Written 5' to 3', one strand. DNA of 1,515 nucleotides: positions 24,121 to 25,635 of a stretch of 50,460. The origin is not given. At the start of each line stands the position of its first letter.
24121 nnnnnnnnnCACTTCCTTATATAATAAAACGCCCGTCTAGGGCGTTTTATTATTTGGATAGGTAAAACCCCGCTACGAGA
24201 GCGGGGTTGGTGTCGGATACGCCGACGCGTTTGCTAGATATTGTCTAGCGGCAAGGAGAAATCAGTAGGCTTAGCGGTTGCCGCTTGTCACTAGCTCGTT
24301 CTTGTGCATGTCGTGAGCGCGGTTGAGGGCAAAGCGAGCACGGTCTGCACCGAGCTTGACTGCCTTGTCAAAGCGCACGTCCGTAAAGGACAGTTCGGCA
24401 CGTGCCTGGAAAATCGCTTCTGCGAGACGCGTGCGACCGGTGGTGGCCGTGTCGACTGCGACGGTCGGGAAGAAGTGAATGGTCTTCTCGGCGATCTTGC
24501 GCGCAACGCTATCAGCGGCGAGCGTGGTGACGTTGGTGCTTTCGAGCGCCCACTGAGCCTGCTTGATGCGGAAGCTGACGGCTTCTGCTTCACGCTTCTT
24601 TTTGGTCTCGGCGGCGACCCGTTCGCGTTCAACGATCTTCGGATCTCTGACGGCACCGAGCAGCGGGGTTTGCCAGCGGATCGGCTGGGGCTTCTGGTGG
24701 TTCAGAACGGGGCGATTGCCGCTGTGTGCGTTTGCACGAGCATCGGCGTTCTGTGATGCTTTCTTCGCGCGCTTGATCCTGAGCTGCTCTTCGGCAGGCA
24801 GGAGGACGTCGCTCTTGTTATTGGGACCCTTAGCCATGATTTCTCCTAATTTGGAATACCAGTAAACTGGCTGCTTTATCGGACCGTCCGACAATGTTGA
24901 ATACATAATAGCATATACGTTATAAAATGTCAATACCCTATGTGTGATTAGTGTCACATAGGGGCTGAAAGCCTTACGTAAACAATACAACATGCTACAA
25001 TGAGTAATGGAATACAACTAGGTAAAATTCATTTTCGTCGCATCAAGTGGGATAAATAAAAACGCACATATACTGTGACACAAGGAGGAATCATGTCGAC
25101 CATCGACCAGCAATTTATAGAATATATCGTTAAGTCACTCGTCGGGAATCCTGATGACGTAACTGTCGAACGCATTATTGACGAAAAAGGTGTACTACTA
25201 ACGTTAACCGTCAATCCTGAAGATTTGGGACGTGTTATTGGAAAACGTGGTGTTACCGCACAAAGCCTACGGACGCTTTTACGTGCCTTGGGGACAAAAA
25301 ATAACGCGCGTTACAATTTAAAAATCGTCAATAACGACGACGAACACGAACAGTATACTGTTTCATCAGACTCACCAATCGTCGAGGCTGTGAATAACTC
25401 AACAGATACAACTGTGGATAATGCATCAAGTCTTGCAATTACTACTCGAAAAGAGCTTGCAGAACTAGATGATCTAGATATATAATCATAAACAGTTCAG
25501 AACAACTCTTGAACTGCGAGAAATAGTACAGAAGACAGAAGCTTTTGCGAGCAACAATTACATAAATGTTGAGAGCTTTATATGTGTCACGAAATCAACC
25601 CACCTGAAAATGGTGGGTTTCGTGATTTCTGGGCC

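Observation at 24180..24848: Compositionally foreign (~62% GC) ORF of unknown function inserted antisense between rpsP and the KH/ylqC-like gene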

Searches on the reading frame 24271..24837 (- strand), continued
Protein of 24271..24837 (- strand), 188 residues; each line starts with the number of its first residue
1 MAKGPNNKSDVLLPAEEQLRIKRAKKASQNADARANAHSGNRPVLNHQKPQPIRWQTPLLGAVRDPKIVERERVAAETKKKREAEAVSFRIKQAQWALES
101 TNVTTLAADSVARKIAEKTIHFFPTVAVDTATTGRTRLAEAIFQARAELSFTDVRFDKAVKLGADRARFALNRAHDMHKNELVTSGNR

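Call 66: fold_search(model_id=the predicted structure, library=pdb)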
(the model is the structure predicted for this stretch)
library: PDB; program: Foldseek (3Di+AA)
matches with E <= 10: 84; with E <= 0.001: 0
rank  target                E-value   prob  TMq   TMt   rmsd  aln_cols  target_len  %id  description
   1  3wxx_B                6.7e-02  0.28  0.18  0.18  19.5       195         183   19  Crystal Structure of a T3SS complex from Aeromonas hydrophila (released 2015-10-14)
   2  9dis_A                7.5e-01  0.21  0.22  0.30  12.4       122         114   19  Cryo-EM structure of the heme/hemoglobin transporter ChuA, in complex with de novo designed binder H3 (released 2025-05-21)
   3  1owa_MODEL_1_A        1.6e+00  0.14  0.23  0.27  22.0       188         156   10  Solution Structural Studies on Human Erythrocyte Alpha Spectrin N Terminal Tetramerization Domain (released 2004-03-30)
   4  2gsc_A                1.8e+00  0.16  0.22  0.32  10.3       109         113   11  Crystal Structure of the Conserved Hypothetical Cytosolic Protein Xcc0516 from Xanthomonas campestris (released 2006-10-03)
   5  4zuy_B                2.0e+00  0.12  0.18  0.32   9.5        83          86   12  Structure of Tsi6 from Pseudomonas aeruginosa (released 2015-11-11)
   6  3ugo_A                2.2e+00  0.06  0.15  0.14  12.4        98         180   13  Crystal structure of RNA-polymerase sigma subunit domain 2 complexed with -10 promoter element ssDNA oligo (TACAAT) (released 2011-12-07)
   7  2gsc_E                2.5e+00  0.11  0.20  0.30   8.7       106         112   10  Crystal Structure of the Conserved Hypothetical Cytosolic Protein Xcc0516 from Xanthomonas campestris (released 2006-10-03)
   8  5nqn                  3.2e+00  0.07  0.19  0.25   9.1       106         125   15  CU(I)-CSP3 (COPPER STORAGE PROTEIN 3) FROM METHYLOSINUS (released 2017-05-31)
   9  4ki2_A                3.2e+00  0.04  0.15  0.15  15.5       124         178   14  Crystallographic analysis of an RNA-polymerase sigma-subunit fragment complexed with -10 promoter element ssDNA (released 2013-09-04)
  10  2gsc_D                3.3e+00  0.09  0.20  0.29  10.8       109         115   12  Crystal Structure of the Conserved Hypothetical Cytosolic Protein Xcc0516 from Xanthomonas campestris (released 2006-10-03)
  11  8ub7_E                3.3e+00  0.04  0.14  0.21  12.7       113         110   13  Diversity-generating retroelement (DGR) ribonucleoprotein reverse transcriptase - Active state (N-occupied) (released 2024-10-23)
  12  4dwl_E                3.5e+00  0.08  0.20  0.31  11.2       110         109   12  Avd molecule from Bordetella bacteriophage DGR (released 2013-02-27)
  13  8ube_D                3.5e+00  0.04  0.14  0.22  12.6       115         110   15  Diversity-generating retroelement (DGR) ribonucleoprotein reverse transcriptase - Resting State 1a (released 2024-10-23)
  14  1ku2_A                3.5e+00  0.04  0.13  0.13  12.6        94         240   13  Crystal Structure of Thermus aquaticus RNA Polymerase Sigma Subunit Fragment Containing Regions 1.2 to 3.1 (released 2002-04-03)
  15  2gsc_C                3.8e+00  0.09  0.20  0.31   9.1       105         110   13  Crystal Structure of the Conserved Hypothetical Cytosolic Protein Xcc0516 from Xanthomonas campestris (released 2006-10-03)
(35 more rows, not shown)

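Call 67: fold_search(model_id=the predicted structure, library=viral)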
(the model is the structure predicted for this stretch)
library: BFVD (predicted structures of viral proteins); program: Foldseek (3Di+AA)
matches with E <= 10: 285; with E <= 0.001: 0
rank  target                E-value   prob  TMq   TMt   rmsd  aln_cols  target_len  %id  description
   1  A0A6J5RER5            1.1e-01  0.63  0.24  0.34   8.9       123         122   11  Uncharacterized protein [uncultured Caudovirales phage]
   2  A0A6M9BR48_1          1.7e-01  0.82  0.38  0.07  24.5       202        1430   11  Genome polyprotein [Pittosporum tobira picorna-like virus]
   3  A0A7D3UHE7            2.9e-01  0.41  0.29  0.27  15.8       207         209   16  (no name in the UniProt tables at hand)
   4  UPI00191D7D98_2       3.5e-01  0.38  0.26  0.07   8.3       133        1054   16  (no name look-up for this kind of identifier)
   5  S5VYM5                4.4e-01  0.30  0.25  0.29  17.7       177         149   11  (no name in the UniProt tables at hand)
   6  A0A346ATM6            7.0e-01  0.12  0.21  0.17  19.9       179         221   13  (no name in the UniProt tables at hand)
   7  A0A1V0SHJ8            7.8e-01  0.23  0.23  0.31  10.0        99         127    9  Uncharacterized protein [Klosneuvirus KNV1]
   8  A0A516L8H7            8.8e-01  0.20  0.22  0.34   7.9        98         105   12  (no name in the UniProt tables at hand)
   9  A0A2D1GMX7            8.8e-01  0.16  0.22  0.11  21.1       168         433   10  (no name in the UniProt tables at hand)
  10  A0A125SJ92            9.3e-01  0.23  0.27  0.34   8.8       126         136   12  (no name in the UniProt tables at hand)
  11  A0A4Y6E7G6            9.8e-01  0.16  0.17  0.34  11.0        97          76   14  (no name in the UniProt tables at hand)
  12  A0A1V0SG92            9.8e-01  0.10  0.21  0.18  21.4       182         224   14  Uncharacterized protein [Hokovirus HKV1]
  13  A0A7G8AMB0            9.8e-01  0.09  0.19  0.18  21.4       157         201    8  (no name in the UniProt tables at hand)
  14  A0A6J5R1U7            1.0e+00  0.23  0.24  0.32  11.5       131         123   10  Uncharacterized protein [uncultured Caudovirales phage]
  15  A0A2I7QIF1            1.1e+00  0.20  0.24  0.34  10.7       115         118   14  (no name in the UniProt tables at hand)
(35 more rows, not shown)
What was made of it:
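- On Any curated protein family (Pfam, NCBIfam, PHROGs, PADLOC) or solved fold: Foldseek gave a best E of 0.067 against the PDB and 0.11 against BFVD (calls 66, 67).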

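Call 70: find_encoding_contigs(protein=P0014, flank=3000, max_places=2)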
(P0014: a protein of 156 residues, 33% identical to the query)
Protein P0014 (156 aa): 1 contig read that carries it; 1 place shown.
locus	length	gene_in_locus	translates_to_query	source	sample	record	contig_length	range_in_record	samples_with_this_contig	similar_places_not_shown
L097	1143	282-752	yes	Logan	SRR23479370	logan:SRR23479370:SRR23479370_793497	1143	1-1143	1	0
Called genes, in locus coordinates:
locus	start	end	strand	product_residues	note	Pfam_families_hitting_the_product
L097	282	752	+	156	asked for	-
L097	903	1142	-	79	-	?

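Call 80: list_cluster_members(proteins=[P0002, P0003, P0004, P0005, P0006, P0007, P0008, P0009, P0010, P0011])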
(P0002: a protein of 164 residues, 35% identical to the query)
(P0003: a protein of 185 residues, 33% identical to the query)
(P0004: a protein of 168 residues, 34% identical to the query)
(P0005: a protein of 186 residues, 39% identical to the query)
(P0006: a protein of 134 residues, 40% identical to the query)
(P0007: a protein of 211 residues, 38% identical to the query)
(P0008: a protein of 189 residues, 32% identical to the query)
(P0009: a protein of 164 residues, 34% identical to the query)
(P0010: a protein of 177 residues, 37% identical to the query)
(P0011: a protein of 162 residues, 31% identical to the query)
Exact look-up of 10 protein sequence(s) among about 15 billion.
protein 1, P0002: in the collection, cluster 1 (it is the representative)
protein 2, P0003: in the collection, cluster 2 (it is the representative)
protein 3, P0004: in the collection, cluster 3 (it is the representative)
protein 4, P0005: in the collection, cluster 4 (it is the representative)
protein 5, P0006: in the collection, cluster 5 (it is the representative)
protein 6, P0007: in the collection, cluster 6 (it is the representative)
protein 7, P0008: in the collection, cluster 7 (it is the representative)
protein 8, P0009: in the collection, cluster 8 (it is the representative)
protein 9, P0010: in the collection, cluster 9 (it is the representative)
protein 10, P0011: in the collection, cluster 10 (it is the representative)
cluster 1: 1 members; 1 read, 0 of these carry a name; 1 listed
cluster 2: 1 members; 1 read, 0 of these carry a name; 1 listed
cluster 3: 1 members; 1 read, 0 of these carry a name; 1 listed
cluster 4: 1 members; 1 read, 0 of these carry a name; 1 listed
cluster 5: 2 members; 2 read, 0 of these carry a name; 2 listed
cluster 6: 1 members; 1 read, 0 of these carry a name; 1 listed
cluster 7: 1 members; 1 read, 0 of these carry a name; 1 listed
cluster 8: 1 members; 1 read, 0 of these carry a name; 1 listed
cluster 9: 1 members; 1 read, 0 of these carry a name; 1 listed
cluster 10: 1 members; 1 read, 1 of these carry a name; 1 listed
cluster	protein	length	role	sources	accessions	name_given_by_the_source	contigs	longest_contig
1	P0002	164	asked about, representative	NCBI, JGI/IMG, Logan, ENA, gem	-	-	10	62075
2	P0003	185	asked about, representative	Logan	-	-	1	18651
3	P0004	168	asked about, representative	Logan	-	-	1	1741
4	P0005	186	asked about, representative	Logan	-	-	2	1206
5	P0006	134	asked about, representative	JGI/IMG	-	-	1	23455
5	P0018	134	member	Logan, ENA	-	-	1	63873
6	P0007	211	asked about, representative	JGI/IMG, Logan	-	-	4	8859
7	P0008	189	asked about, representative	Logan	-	-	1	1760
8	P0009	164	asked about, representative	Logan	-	-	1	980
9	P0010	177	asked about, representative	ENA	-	-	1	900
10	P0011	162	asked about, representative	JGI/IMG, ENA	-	uncharacterized protein YqfB (UPF0267 family)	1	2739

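Call 81: find_related_loci(query=P0006, collection=metagenome_contigs, flank=5000)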
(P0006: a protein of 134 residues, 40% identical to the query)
Query P0006 (134 aa) in metagenome_contigs; peptide patterns used: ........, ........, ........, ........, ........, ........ (x = any residue, [..] = any of these).
234 stretches matched a pattern; 1 encode a relative of the query (tblastn E <= 1e-3); 1 distinct loci.
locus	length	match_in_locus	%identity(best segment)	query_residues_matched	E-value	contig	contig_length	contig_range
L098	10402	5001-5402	100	1-134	4e-88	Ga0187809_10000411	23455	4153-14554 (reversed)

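Call 95: search_protein_families(library=pfam, alignment_id=A5, max_evalue=1)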
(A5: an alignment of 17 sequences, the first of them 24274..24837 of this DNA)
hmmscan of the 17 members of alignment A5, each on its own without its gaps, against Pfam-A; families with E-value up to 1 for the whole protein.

A. member 1, window:24274-24837:- (188 aa): 0 families

B. families by the number of members that match (of 17 scanned): 4 families
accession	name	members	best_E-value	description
PF06322.17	Phage_NinH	3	0.013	Phage NinH protein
PF00721.27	TMV_coat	1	0.14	Virus coat protein (TMV like)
PF18440.7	GlcNAc-1_reg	1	0.18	Putative GlcNAc-1 phosphotransferase regulatory domain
PF02978.25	SRP_SPB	1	0.32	Signal peptide binding domain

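Call 96: search_protein_families(library=phrogs, alignment_id=A5, max_evalue=1)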
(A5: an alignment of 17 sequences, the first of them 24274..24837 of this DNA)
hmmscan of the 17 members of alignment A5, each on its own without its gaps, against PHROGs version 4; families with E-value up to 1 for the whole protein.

A. member 1, window:24274-24837:- (188 aa): 1 family
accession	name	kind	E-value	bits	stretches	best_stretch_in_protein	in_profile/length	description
phrog_24803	-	unknown function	0.42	11.1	1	83-116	156-189/261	-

B. families by the number of members that match (of 17 scanned): 19 families
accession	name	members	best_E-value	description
phrog_14118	-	1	0.013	-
phrog_36855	-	1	0.017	-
phrog_13241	-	1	0.018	-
phrog_32974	-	1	0.027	-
phrog_4705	-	1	0.039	-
phrog_23176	-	1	0.04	-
phrog_18850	-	1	0.045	-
phrog_18102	-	1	0.1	-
phrog_23048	-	1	0.11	-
phrog_1365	-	1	0.16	-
phrog_1621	-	1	0.17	-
phrog_14972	-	1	0.17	-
phrog_15815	-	1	0.18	-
phrog_16631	-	1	0.19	-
phrog_6451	-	1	0.24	primosomal protein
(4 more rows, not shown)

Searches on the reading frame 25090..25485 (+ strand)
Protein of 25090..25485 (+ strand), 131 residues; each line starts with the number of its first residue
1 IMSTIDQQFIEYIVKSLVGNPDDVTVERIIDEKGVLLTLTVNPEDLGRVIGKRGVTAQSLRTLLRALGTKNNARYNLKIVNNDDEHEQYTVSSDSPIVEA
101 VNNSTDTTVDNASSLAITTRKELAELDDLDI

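Call 4: search_protein_families(library=pfam, proteins=[window:25090-25485:+], max_evalue=1)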
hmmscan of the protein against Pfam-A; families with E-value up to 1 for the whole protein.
window:25090-25485:+ (131 aa): 6 families
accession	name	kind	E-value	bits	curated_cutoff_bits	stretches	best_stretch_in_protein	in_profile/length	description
PF13083.13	KH_KhpA-B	-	1.1e-22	80.1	32.1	1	7-79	1-73/73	KhpA/KhpB, KH domain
PF19993.5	DO-GTPase2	-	0.016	15.3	27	1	31-92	117-179/226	Double-GTPase 2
PF07650.23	KH_2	-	0.036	14.3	22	1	36-67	26-57/78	KH domain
PF00013.35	KH_1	-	0.051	13.8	21.5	1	38-62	3-27/66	KH domain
PF18740.7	EC042_2821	-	0.063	14.3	24.9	0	52-111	37-95/97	EC042_2821-like Restriction Endonuclease-like domain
PF17232.7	Pep1_7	-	0.16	12.9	26.2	1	58-99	24-67/82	Elicitor peptide 1-7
